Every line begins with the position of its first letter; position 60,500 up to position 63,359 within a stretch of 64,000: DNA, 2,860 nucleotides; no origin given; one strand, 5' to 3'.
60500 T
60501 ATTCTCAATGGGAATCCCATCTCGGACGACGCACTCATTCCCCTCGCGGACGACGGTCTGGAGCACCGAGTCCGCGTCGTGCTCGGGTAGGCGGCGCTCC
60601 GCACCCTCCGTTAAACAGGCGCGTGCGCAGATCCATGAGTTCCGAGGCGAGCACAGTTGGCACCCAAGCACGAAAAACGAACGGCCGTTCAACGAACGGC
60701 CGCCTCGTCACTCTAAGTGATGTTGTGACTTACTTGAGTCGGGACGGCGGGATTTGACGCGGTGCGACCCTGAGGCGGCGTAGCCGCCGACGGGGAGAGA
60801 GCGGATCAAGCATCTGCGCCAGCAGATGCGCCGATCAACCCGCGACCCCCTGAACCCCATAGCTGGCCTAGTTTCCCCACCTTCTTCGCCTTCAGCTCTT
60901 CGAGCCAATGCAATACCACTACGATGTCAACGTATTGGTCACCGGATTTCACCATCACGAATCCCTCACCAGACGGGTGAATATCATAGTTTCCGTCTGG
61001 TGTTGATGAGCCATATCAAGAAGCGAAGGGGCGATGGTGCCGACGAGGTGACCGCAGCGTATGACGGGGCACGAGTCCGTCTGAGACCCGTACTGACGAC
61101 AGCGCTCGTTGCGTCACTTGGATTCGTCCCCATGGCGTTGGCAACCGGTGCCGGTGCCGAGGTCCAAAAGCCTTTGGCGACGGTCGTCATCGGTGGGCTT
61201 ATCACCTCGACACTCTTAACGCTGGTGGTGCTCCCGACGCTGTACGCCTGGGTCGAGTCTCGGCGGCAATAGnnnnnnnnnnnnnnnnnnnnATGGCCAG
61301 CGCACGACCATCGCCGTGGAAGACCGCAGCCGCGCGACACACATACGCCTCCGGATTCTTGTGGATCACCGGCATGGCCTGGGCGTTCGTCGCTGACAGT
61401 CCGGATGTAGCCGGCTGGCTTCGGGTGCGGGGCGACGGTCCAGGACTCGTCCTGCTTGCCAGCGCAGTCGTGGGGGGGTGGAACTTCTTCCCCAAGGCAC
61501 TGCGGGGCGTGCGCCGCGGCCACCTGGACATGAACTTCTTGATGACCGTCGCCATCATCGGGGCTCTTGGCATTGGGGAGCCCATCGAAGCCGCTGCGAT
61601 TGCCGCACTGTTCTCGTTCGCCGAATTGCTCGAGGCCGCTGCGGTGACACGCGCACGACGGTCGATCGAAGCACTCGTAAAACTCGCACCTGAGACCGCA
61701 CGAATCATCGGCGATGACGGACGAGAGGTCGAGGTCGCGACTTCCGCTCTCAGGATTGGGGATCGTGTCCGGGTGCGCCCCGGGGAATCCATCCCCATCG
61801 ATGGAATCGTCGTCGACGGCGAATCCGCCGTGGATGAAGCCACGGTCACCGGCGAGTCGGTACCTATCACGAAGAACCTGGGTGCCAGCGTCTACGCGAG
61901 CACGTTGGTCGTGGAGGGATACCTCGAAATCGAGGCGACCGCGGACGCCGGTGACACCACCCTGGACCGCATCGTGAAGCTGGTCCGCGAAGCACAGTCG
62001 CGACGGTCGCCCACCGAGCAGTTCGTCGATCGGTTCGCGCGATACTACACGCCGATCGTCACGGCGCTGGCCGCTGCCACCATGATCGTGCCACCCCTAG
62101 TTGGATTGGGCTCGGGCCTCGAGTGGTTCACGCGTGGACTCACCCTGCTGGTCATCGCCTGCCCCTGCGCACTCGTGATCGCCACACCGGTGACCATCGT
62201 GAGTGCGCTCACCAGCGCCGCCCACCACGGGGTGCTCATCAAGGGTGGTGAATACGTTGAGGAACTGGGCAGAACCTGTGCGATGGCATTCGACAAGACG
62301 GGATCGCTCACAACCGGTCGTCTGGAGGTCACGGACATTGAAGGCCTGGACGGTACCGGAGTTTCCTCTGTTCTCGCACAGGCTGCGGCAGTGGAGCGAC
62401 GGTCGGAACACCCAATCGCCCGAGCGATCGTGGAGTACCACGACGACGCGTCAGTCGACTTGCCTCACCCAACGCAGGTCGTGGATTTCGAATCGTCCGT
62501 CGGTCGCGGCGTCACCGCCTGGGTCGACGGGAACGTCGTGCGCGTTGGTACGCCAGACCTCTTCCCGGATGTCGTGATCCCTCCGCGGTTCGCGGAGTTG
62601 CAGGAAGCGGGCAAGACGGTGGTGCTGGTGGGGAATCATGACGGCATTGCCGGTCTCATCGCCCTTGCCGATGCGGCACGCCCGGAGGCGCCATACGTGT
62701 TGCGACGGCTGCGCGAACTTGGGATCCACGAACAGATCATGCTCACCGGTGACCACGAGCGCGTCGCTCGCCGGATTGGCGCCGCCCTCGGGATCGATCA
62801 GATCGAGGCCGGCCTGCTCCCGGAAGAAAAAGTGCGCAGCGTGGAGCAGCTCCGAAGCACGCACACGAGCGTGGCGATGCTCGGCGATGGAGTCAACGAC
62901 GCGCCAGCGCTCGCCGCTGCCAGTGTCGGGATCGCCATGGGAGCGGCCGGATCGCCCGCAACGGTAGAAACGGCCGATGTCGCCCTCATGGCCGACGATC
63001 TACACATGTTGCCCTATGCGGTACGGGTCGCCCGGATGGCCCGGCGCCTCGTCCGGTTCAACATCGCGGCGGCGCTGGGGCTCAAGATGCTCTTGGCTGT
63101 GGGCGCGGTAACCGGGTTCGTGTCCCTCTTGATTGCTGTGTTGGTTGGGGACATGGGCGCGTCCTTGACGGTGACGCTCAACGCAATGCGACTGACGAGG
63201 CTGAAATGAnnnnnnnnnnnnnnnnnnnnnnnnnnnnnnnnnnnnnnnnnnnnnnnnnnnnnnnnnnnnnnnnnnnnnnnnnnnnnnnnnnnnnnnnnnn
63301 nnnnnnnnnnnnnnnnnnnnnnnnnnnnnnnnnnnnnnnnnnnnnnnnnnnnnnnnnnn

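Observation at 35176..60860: Co-oriented, hairpin-rich intergenic repeat family that sits exactly at gene-block boundaries (cassette-like layout)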

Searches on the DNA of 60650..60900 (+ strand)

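Call 70: search_rna_families(source=window, start=60650, end=60900, threshold=evalue, max_evalue=10, show_alignments=2)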
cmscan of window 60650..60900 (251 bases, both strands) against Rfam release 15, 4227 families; matches with E-value up to 10: 0.
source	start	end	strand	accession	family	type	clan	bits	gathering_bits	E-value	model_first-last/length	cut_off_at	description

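Call 90: search_dna_similar(query=window:60680-60860:+, collection=phages, mode=distant, max_evalue=0.001, max_rows=15)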
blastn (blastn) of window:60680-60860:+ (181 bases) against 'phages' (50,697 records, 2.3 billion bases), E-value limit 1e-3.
No match.

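Call 91: search_dna_similar(query=window:60680-60860:+, collection=plasmids, mode=distant, max_evalue=0.001, max_rows=15)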
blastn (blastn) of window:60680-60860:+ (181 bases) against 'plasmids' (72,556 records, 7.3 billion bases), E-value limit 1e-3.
No match.

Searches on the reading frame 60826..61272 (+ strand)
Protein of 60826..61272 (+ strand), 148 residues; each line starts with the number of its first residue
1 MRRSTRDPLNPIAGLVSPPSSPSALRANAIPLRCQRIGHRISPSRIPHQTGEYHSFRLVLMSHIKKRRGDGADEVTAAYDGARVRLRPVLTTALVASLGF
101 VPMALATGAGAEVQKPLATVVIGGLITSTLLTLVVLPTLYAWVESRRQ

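Call 22: search_protein_families(library=pfam, proteins=[window:60826-61272:+])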
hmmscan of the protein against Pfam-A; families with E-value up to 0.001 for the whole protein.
window:60826-61272:+ (148 aa): 1 family
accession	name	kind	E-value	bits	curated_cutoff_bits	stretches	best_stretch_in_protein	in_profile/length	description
PF00873.25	ACR_tran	-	7.7e-29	100.5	28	1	59-143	935-1020/1021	AcrB/AcrD/AcrF family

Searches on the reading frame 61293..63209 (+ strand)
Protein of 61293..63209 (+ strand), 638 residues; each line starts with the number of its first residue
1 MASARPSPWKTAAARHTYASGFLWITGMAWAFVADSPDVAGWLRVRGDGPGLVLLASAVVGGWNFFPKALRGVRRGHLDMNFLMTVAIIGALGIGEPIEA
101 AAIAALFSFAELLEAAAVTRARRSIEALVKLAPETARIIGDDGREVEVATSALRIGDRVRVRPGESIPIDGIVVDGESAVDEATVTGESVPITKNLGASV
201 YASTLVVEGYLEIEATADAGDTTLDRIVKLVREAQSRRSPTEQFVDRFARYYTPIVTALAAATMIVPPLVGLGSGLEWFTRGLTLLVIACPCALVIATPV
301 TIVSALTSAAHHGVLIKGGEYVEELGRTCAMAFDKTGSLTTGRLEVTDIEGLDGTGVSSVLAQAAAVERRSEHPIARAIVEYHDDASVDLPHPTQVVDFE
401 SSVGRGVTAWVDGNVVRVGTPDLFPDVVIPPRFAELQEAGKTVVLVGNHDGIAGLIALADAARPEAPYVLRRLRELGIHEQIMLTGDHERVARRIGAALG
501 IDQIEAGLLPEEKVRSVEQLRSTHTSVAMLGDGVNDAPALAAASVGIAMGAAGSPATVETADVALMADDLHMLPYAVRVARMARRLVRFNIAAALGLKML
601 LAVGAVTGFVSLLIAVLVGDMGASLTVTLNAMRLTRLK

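Call 22: search_protein_families(library=pfam, proteins=[window:61293-63209:+])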
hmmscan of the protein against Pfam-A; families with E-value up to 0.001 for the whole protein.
window:61293-63209:+ (638 aa): 3 families
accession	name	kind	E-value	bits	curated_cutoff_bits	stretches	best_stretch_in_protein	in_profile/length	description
PF00122.25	E1-E2_ATPase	-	4.6e-56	189.7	28.1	1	130-312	1-181/181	E1-E2 ATPase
PF00702.32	Hydrolase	-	1.7e-27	97.5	26.4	1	330-543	3-190/191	haloacid dehalogenase-like hydrolase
PF12710.13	HAD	-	0.00087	20.2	27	0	461-540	85-188/189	haloacid dehalogenase-like hydrolase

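Call 37: find_encoding_contigs(protein=window:61293-63209:+, flank=10000, max_places=6)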
Protein window:61293-63209:+ (638 aa): no gene with exactly this product is on record in the collection.
